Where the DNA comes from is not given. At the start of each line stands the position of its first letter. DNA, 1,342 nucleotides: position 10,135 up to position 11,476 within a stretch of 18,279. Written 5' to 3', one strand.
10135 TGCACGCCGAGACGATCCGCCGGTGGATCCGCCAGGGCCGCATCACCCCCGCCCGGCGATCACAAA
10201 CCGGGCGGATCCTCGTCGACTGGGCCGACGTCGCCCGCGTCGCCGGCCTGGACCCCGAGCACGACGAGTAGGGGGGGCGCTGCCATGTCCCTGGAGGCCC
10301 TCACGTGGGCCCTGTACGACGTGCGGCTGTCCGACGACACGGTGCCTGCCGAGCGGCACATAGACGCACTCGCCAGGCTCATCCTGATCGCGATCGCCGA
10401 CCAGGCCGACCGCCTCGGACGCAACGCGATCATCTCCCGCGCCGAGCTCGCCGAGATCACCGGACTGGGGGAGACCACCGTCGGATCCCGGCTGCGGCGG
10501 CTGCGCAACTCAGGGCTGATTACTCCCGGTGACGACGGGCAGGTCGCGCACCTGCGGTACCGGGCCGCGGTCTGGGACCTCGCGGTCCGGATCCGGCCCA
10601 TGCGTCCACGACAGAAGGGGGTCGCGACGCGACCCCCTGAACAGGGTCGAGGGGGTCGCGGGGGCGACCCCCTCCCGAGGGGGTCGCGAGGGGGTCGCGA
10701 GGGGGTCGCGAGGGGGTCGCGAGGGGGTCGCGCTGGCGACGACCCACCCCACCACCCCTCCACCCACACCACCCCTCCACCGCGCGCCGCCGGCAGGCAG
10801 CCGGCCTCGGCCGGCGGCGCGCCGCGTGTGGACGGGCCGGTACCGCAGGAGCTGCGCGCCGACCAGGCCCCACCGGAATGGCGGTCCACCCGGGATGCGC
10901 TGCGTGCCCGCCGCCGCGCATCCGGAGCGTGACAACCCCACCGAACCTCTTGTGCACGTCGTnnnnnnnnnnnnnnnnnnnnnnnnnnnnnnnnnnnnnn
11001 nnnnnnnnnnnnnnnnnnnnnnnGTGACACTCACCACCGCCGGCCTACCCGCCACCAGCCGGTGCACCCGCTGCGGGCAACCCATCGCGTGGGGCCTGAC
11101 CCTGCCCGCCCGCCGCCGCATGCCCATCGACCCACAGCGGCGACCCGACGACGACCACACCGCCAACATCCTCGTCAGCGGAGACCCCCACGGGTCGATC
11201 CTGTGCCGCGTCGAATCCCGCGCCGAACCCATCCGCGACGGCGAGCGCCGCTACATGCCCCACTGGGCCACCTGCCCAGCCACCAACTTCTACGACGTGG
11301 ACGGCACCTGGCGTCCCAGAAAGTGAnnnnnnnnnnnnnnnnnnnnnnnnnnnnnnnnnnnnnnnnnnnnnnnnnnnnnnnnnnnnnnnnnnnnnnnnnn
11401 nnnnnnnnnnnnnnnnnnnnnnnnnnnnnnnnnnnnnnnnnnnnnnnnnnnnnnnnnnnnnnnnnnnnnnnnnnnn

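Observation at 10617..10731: Iteron array embedded in the winged-HTH gene: probable replication origin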

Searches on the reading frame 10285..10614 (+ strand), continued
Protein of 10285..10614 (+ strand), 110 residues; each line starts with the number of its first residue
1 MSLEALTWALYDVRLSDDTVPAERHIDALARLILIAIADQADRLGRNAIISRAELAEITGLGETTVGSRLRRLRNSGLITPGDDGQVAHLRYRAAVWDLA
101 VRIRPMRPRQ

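Call 82: get_annotated_region(hit=H81, flank=2500)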
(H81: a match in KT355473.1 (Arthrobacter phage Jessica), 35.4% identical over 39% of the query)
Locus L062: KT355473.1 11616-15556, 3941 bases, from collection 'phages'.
description: Arthrobacter phage Jessica, complete genome.
organism: Arthrobacter phage Jessica (NCBI taxid 1698362)
taxonomy: Viruses; Duplodnaviria; Heunggongvirae; Uroviricota; Caudoviricetes; Decurrovirus; Decurrovirus decurro
host: Arthrobacter sp. ATCC 21022; source: soil; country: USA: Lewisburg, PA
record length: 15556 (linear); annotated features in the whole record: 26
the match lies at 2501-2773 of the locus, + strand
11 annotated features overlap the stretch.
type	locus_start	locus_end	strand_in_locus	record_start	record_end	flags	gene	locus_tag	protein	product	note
CDS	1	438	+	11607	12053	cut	-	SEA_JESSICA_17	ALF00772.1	endolysin, L-Ala-D-Glu peptidase domain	-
CDS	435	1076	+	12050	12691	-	-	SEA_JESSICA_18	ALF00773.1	endolysin, N-acetylmuramoyl-L-alanine amidase domain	-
CDS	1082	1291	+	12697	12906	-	-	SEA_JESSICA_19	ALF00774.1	holin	-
CDS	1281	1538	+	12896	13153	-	-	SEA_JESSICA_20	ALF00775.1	hypothetical protein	-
CDS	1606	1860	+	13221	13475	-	-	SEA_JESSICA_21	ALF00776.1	hypothetical protein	-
CDS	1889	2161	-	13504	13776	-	-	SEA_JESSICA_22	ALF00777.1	helix-turn-helix DNA binding domain protein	Helix-Turn-Helix DNA binding domain (XRE-like)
CDS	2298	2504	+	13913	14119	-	-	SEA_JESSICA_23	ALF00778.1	MerR-like helix-turn-helix DNA binding domain protein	HTH DNA binding protein, MerR-like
CDS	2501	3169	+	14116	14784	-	-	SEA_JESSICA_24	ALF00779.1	helix-turn-helix DNA binding domain protein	Helix-Turn-Helix DNA binding domain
CDS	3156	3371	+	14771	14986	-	-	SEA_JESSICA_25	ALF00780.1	hypothetical protein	-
CDS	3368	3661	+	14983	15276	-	-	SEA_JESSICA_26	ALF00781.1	hypothetical protein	-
CDS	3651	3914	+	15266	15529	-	-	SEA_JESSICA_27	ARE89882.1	HNH endonuclease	-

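Call 83: get_annotated_region(hit=H74, flank=1200)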
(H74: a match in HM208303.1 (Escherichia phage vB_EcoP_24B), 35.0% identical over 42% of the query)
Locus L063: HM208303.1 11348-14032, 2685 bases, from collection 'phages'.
description: Stx2 converting phage vB_EcoP_24B, complete genome.
organism: Escherichia phage vB_EcoP_24B (NCBI taxid 866553)
taxonomy: Viruses; Duplodnaviria; Heunggongvirae; Uroviricota; Caudoviricetes; Sepvirinae; Traversvirus; Traversvirus tv24B
host: Escherichia coli O157:H7; source: -; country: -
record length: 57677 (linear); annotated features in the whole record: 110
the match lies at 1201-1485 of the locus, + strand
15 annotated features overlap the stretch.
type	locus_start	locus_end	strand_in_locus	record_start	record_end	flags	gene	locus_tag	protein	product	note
CDS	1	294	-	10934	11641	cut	cI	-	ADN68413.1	CI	repressor protein; contains helix-turn-helix-XRE DNA binding region superfamily; similar to S24 LexA/signal peptidase ...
misc_feature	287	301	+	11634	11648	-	-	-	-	-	OR3; operator region 3 binding region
regulatory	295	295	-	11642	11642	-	-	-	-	promoter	pRM transcription start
regulatory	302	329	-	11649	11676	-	-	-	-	promoter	pRM; promoter for repressor maintenance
regulatory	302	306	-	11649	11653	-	-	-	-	minus_10_signal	-10 signal pRM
regulatory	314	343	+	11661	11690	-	-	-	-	promoter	transcription start pR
regulatory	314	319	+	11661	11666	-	-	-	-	minus_35_signal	-35 pR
misc_feature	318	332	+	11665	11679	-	-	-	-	-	OR2; operator region 2 binding site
regulatory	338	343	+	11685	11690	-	-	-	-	minus_10_signal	-10 pR; late promoter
misc_feature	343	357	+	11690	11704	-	-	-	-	-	OR1; operator region 1 binding site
CDS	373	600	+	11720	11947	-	cro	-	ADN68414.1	Cro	regulatory protein; transcriptional activator/repressor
regulatory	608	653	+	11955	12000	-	-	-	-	other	nutR; putative N-utilization site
CDS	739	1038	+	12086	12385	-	cII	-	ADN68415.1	CII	transcriptional activator; establishment of lysogenic state; member of phage CII superfamily, pfam 05269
CDS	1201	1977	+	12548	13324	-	O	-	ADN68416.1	O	replication protein; DNA replication; contains a DNA binding motif and a PhnF trascriptional regulator region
CDS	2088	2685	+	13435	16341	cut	P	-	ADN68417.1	P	replication protein; DNA replication; contains as Gp4D helicase region containing both Walker A, B and ATP binding ...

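Call 97: get_annotated_region(hit=H65, flank=1500)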
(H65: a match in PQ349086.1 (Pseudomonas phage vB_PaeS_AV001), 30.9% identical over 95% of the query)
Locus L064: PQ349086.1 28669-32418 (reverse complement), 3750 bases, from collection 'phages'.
description: Pseudomonas phage vB_PaeS_AV001, complete genome.
organism: Pseudomonas phage vB_PaeS_AV001 (NCBI taxid 3366615)
taxonomy: Viruses
host: Pseudomonas aeruginosa; source: -; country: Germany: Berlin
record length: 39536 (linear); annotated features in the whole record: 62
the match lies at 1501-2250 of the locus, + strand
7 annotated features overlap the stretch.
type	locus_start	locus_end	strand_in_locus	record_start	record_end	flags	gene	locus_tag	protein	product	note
CDS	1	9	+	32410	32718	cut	-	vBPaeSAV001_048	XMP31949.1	hypothetical protein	-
CDS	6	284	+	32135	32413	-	-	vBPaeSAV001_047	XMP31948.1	hypothetical protein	-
CDS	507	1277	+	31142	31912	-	-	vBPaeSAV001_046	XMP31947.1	regulatory protein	-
CDS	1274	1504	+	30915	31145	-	-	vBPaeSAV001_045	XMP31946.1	hypothetical protein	-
CDS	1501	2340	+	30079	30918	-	-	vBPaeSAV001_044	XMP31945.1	replisome organizer protein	-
CDS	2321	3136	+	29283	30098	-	-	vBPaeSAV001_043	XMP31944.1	replicative helicase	-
CDS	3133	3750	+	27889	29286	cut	-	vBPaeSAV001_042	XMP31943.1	DNA helicase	-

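Call 98: get_annotated_region(hit=H71, flank=1500)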
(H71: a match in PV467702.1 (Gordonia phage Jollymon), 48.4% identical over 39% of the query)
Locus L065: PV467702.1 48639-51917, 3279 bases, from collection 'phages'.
description: Gordonia phage Jollymon, complete genome.
organism: Gordonia phage Jollymon (NCBI taxid 3416398)
taxonomy: Viruses
host: Gordonia rubripertincta NRRL B-16540; source: soil; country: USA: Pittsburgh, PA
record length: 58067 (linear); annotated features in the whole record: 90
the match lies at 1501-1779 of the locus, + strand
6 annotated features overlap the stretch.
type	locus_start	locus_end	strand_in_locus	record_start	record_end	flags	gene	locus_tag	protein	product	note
CDS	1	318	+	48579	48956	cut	73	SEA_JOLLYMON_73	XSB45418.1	hypothetical protein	-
CDS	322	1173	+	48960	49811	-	74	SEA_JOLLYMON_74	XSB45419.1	hypothetical protein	-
CDS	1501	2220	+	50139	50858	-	75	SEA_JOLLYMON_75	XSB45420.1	hypothetical protein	-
CDS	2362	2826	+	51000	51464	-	76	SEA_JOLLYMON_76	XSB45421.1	hypothetical protein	-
CDS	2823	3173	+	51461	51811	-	77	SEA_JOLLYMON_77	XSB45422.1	hypothetical protein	-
CDS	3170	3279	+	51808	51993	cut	78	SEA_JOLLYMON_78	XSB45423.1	hypothetical protein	-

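Call 99: get_annotated_region(hit=H73, flank=1500)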
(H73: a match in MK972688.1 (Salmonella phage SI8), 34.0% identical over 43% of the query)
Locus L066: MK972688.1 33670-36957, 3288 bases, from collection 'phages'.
description: Salmonella phage SI8, complete genome.
organism: Salmonella phage SI8 (NCBI taxid 2592213)
taxonomy: Viruses; Duplodnaviria; Heunggongvirae; Uroviricota; Caudoviricetes; Lederbergvirus
host: Salmonella sp.; source: irrigation water; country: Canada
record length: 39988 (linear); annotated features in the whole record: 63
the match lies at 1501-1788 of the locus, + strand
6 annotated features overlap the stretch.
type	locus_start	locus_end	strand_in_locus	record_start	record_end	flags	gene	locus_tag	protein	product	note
CDS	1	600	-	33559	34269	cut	-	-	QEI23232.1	repressor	-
CDS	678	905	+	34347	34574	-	-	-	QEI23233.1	regulatory protein Cro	-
CDS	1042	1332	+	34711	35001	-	-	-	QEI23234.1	repressor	-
CDS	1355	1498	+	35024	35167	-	-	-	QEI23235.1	hypothetical protein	-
CDS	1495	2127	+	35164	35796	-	-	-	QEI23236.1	helix-turn-helix domain-containing protein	-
CDS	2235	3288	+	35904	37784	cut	-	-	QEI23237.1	DNA primase/helicase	-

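Call 100: get_annotated_region(hit=H89, flank=1500)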
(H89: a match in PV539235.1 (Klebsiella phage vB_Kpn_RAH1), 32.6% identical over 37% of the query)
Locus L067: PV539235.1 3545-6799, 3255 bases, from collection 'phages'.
description: Klebsiella phage vB_Kpn_RAH1, complete genome.
organism: Klebsiella phage vB_Kpn_RAH1 (NCBI taxid 3416985)
taxonomy: Viruses
host: Klebsiella pneumoniae KP26; source: -; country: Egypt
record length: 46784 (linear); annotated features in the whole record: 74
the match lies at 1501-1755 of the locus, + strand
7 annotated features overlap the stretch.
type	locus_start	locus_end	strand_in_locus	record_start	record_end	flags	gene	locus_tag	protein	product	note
CDS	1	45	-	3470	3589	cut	-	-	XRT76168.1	hypothetical protein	ORF10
CDS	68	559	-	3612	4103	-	-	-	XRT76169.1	putative transcriptional regulator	ORF11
CDS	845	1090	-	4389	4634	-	-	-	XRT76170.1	hypothetical protein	ORF12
CDS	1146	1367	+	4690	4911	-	-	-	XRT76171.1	activator protein cII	ORF13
CDS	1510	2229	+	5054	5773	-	-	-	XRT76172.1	DNA replication protein O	ORF14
CDS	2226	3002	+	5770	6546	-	-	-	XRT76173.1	DNA replication protein P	ORF15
CDS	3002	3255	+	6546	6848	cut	-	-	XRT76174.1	hypothetical protein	ORF16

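Call 101: get_annotated_region(hit=H70, flank=1500)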
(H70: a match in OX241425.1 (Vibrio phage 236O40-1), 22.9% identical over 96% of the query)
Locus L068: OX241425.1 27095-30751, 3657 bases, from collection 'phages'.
description: Vibrio phage 236O40-1 genome assembly, chromosome: VP115E34_1.
organism: Vibrio phage 236O40-1 (NCBI taxid 2963180)
taxonomy: Viruses; Duplodnaviria; Heunggongvirae; Uroviricota; Caudoviricetes
host: -; source: Oyster; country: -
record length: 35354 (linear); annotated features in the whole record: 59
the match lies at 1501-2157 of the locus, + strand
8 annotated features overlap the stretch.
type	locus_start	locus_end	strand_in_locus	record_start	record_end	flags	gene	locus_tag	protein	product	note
CDS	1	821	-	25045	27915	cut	-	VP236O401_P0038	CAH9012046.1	hypothetical protein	-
CDS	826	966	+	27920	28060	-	-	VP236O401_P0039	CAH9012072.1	hypothetical protein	-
CDS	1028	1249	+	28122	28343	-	-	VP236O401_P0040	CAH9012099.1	hypothetical protein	-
CDS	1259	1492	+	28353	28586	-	-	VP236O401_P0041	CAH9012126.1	hypothetical protein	-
CDS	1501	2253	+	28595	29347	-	-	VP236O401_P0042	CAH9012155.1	putative replication protein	-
CDS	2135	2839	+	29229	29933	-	-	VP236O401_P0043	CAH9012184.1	conserved hypothetical protein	-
CDS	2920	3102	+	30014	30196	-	-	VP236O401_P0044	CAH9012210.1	hypothetical protein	-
CDS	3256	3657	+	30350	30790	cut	-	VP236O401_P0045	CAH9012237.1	conserved hypothetical protein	-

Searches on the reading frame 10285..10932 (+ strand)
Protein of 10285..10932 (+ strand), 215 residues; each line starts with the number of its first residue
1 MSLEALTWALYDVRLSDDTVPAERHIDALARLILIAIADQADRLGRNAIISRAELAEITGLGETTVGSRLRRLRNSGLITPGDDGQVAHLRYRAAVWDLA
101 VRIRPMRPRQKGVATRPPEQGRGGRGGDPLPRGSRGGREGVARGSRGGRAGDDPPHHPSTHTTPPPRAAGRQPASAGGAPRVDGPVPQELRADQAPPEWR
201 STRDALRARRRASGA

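Call 5: search_protein_families(library=pfam, proteins=[window:10285-10932:+], max_evalue=0.01)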
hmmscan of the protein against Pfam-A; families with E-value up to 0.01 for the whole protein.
window:10285-10932:+ (215 aa): 6 families
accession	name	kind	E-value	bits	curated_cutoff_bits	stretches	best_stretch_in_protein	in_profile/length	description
PF13412.12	HTH_24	-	1.9e-06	27.8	21.9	1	44-80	12-48/48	Winged helix-turn-helix DNA-binding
PF13404.12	HTH_AsnC-type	-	0.00013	22.2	27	1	44-74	12-42/42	AsnC-type helix-turn-helix domain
PF13545.12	HTH_Crp_2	-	0.00014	22.2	27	1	29-81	3-55/70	Crp-like helix-turn-helix domain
PF13730.12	HTH_36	-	0.0012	19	25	1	29-79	6-55/55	Helix-turn-helix domain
PF12802.13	MarR_2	-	0.0069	17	27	0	33-84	10-55/61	MarR family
PF01022.26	HTH_5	-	0.0081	16.5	22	0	54-79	20-45/47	Bacterial regulatory protein, arsR family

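Call 13: find_related_loci(query=window:10285-10932:+, collection=viral_contigs, flank=10000)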
Query window:10285-10932:+ (215 aa) in viral_contigs; peptide patterns used: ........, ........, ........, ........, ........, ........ (x = any residue, [..] = any of these).
34 stretches matched a pattern; 1 encode a relative of the query (tblastn E <= 1e-3); 1 distinct loci.
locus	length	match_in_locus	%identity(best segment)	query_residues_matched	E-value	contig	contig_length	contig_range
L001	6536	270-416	41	31-79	2e-6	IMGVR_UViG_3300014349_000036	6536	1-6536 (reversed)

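Call 22: find_encoding_contigs(protein=window:10285-10932:+, flank=6000, max_places=10)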
Protein window:10285-10932:+ (215 aa): no gene with exactly this product is on record in the collection.

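Call 31: search_protein_families(library=phrogs, proteins=[window:10285-10932:+], max_evalue=0.01)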
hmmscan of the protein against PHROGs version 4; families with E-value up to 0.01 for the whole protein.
window:10285-10932:+ (215 aa): 7 families
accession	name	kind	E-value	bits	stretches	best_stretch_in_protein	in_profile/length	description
phrog_1032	-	DNA, RNA and nucleotide metabolism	2.5e-11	45.1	1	1-102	1-94/281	replication initiation protein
phrog_270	-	DNA, RNA and nucleotide metabolism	3.4e-07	31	1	7-80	37-98/383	replication initiation protein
phrog_391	-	DNA, RNA and nucleotide metabolism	2.7e-05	25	1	1-165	1-132/298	replication initiation O-like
phrog_6643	-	DNA, RNA and nucleotide metabolism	0.00016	22.2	1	1-80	1-68/313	replication initiation protein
phrog_4617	-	DNA, RNA and nucleotide metabolism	0.00035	21.3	1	29-82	18-70/223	replication initiation protein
phrog_186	-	DNA, RNA and nucleotide metabolism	0.006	17.3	1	30-86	43-99/308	DnaD-like helicase loader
phrog_2880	-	DNA, RNA and nucleotide metabolism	0.0068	16.5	1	35-116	37-118/459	replication initiation protein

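Call 95: search_protein_families(library=ncbifam, proteins=[window:10285-10932:+], max_evalue=0.01)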
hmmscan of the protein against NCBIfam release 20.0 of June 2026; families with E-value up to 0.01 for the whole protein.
window:10285-10932:+ (215 aa): 2 families
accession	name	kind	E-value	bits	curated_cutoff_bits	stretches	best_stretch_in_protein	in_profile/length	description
NF033788.1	HTH_metalloreg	subfamily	0.0019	18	55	1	51-92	27-68/77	metalloregulator ArsR/SmtB family transcription factor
NF041413.1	ArsR_Rv2640c_fam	equivalog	0.0065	16.8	155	1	50-93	59-102/118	Rv2640c family ArsR-like transcriptional regulator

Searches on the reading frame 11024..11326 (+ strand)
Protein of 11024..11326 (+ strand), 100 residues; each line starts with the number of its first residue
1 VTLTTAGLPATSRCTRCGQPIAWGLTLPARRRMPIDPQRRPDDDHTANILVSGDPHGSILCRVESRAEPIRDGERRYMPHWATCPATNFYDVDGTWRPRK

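Call 5: search_protein_families(library=pfam, proteins=[window:11024-11326:+], max_evalue=0.01)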
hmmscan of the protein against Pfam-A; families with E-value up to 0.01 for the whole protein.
window:11024-11326:+ (100 aa): 0 families

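Call 18: find_encoding_contigs(protein=window:11024-11326:+, flank=5000, max_places=10)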
Protein window:11024-11326:+ (100 aa): 2 contigs read that carry it; 2 places shown.
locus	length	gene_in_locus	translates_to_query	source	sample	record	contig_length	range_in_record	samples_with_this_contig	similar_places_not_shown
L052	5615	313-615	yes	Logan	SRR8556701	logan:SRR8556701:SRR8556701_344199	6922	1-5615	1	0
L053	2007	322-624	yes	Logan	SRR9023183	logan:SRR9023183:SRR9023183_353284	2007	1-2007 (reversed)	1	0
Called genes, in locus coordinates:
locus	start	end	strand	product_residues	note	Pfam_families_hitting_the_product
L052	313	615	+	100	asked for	-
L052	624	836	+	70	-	-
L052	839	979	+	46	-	-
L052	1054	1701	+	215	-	-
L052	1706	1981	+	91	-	PF19575:HTH_58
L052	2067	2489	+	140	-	-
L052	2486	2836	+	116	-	-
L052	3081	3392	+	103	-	-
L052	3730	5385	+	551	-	-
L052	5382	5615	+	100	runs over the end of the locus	-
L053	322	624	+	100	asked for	-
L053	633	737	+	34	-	-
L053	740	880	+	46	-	-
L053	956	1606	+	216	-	-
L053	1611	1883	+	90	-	PF19575:HTH_58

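Call 31: search_protein_families(library=phrogs, proteins=[window:11024-11326:+], max_evalue=0.01)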
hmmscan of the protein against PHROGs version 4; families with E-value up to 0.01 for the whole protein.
window:11024-11326:+ (100 aa): 1 family
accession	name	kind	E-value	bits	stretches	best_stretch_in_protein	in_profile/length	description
phrog_5984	-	unknown function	2e-10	42.2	1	10-90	6-84/90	-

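Call 95: search_protein_families(library=ncbifam, proteins=[window:11024-11326:+], max_evalue=0.01)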
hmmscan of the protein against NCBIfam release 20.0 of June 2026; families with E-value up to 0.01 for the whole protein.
window:11024-11326:+ (100 aa): 0 families
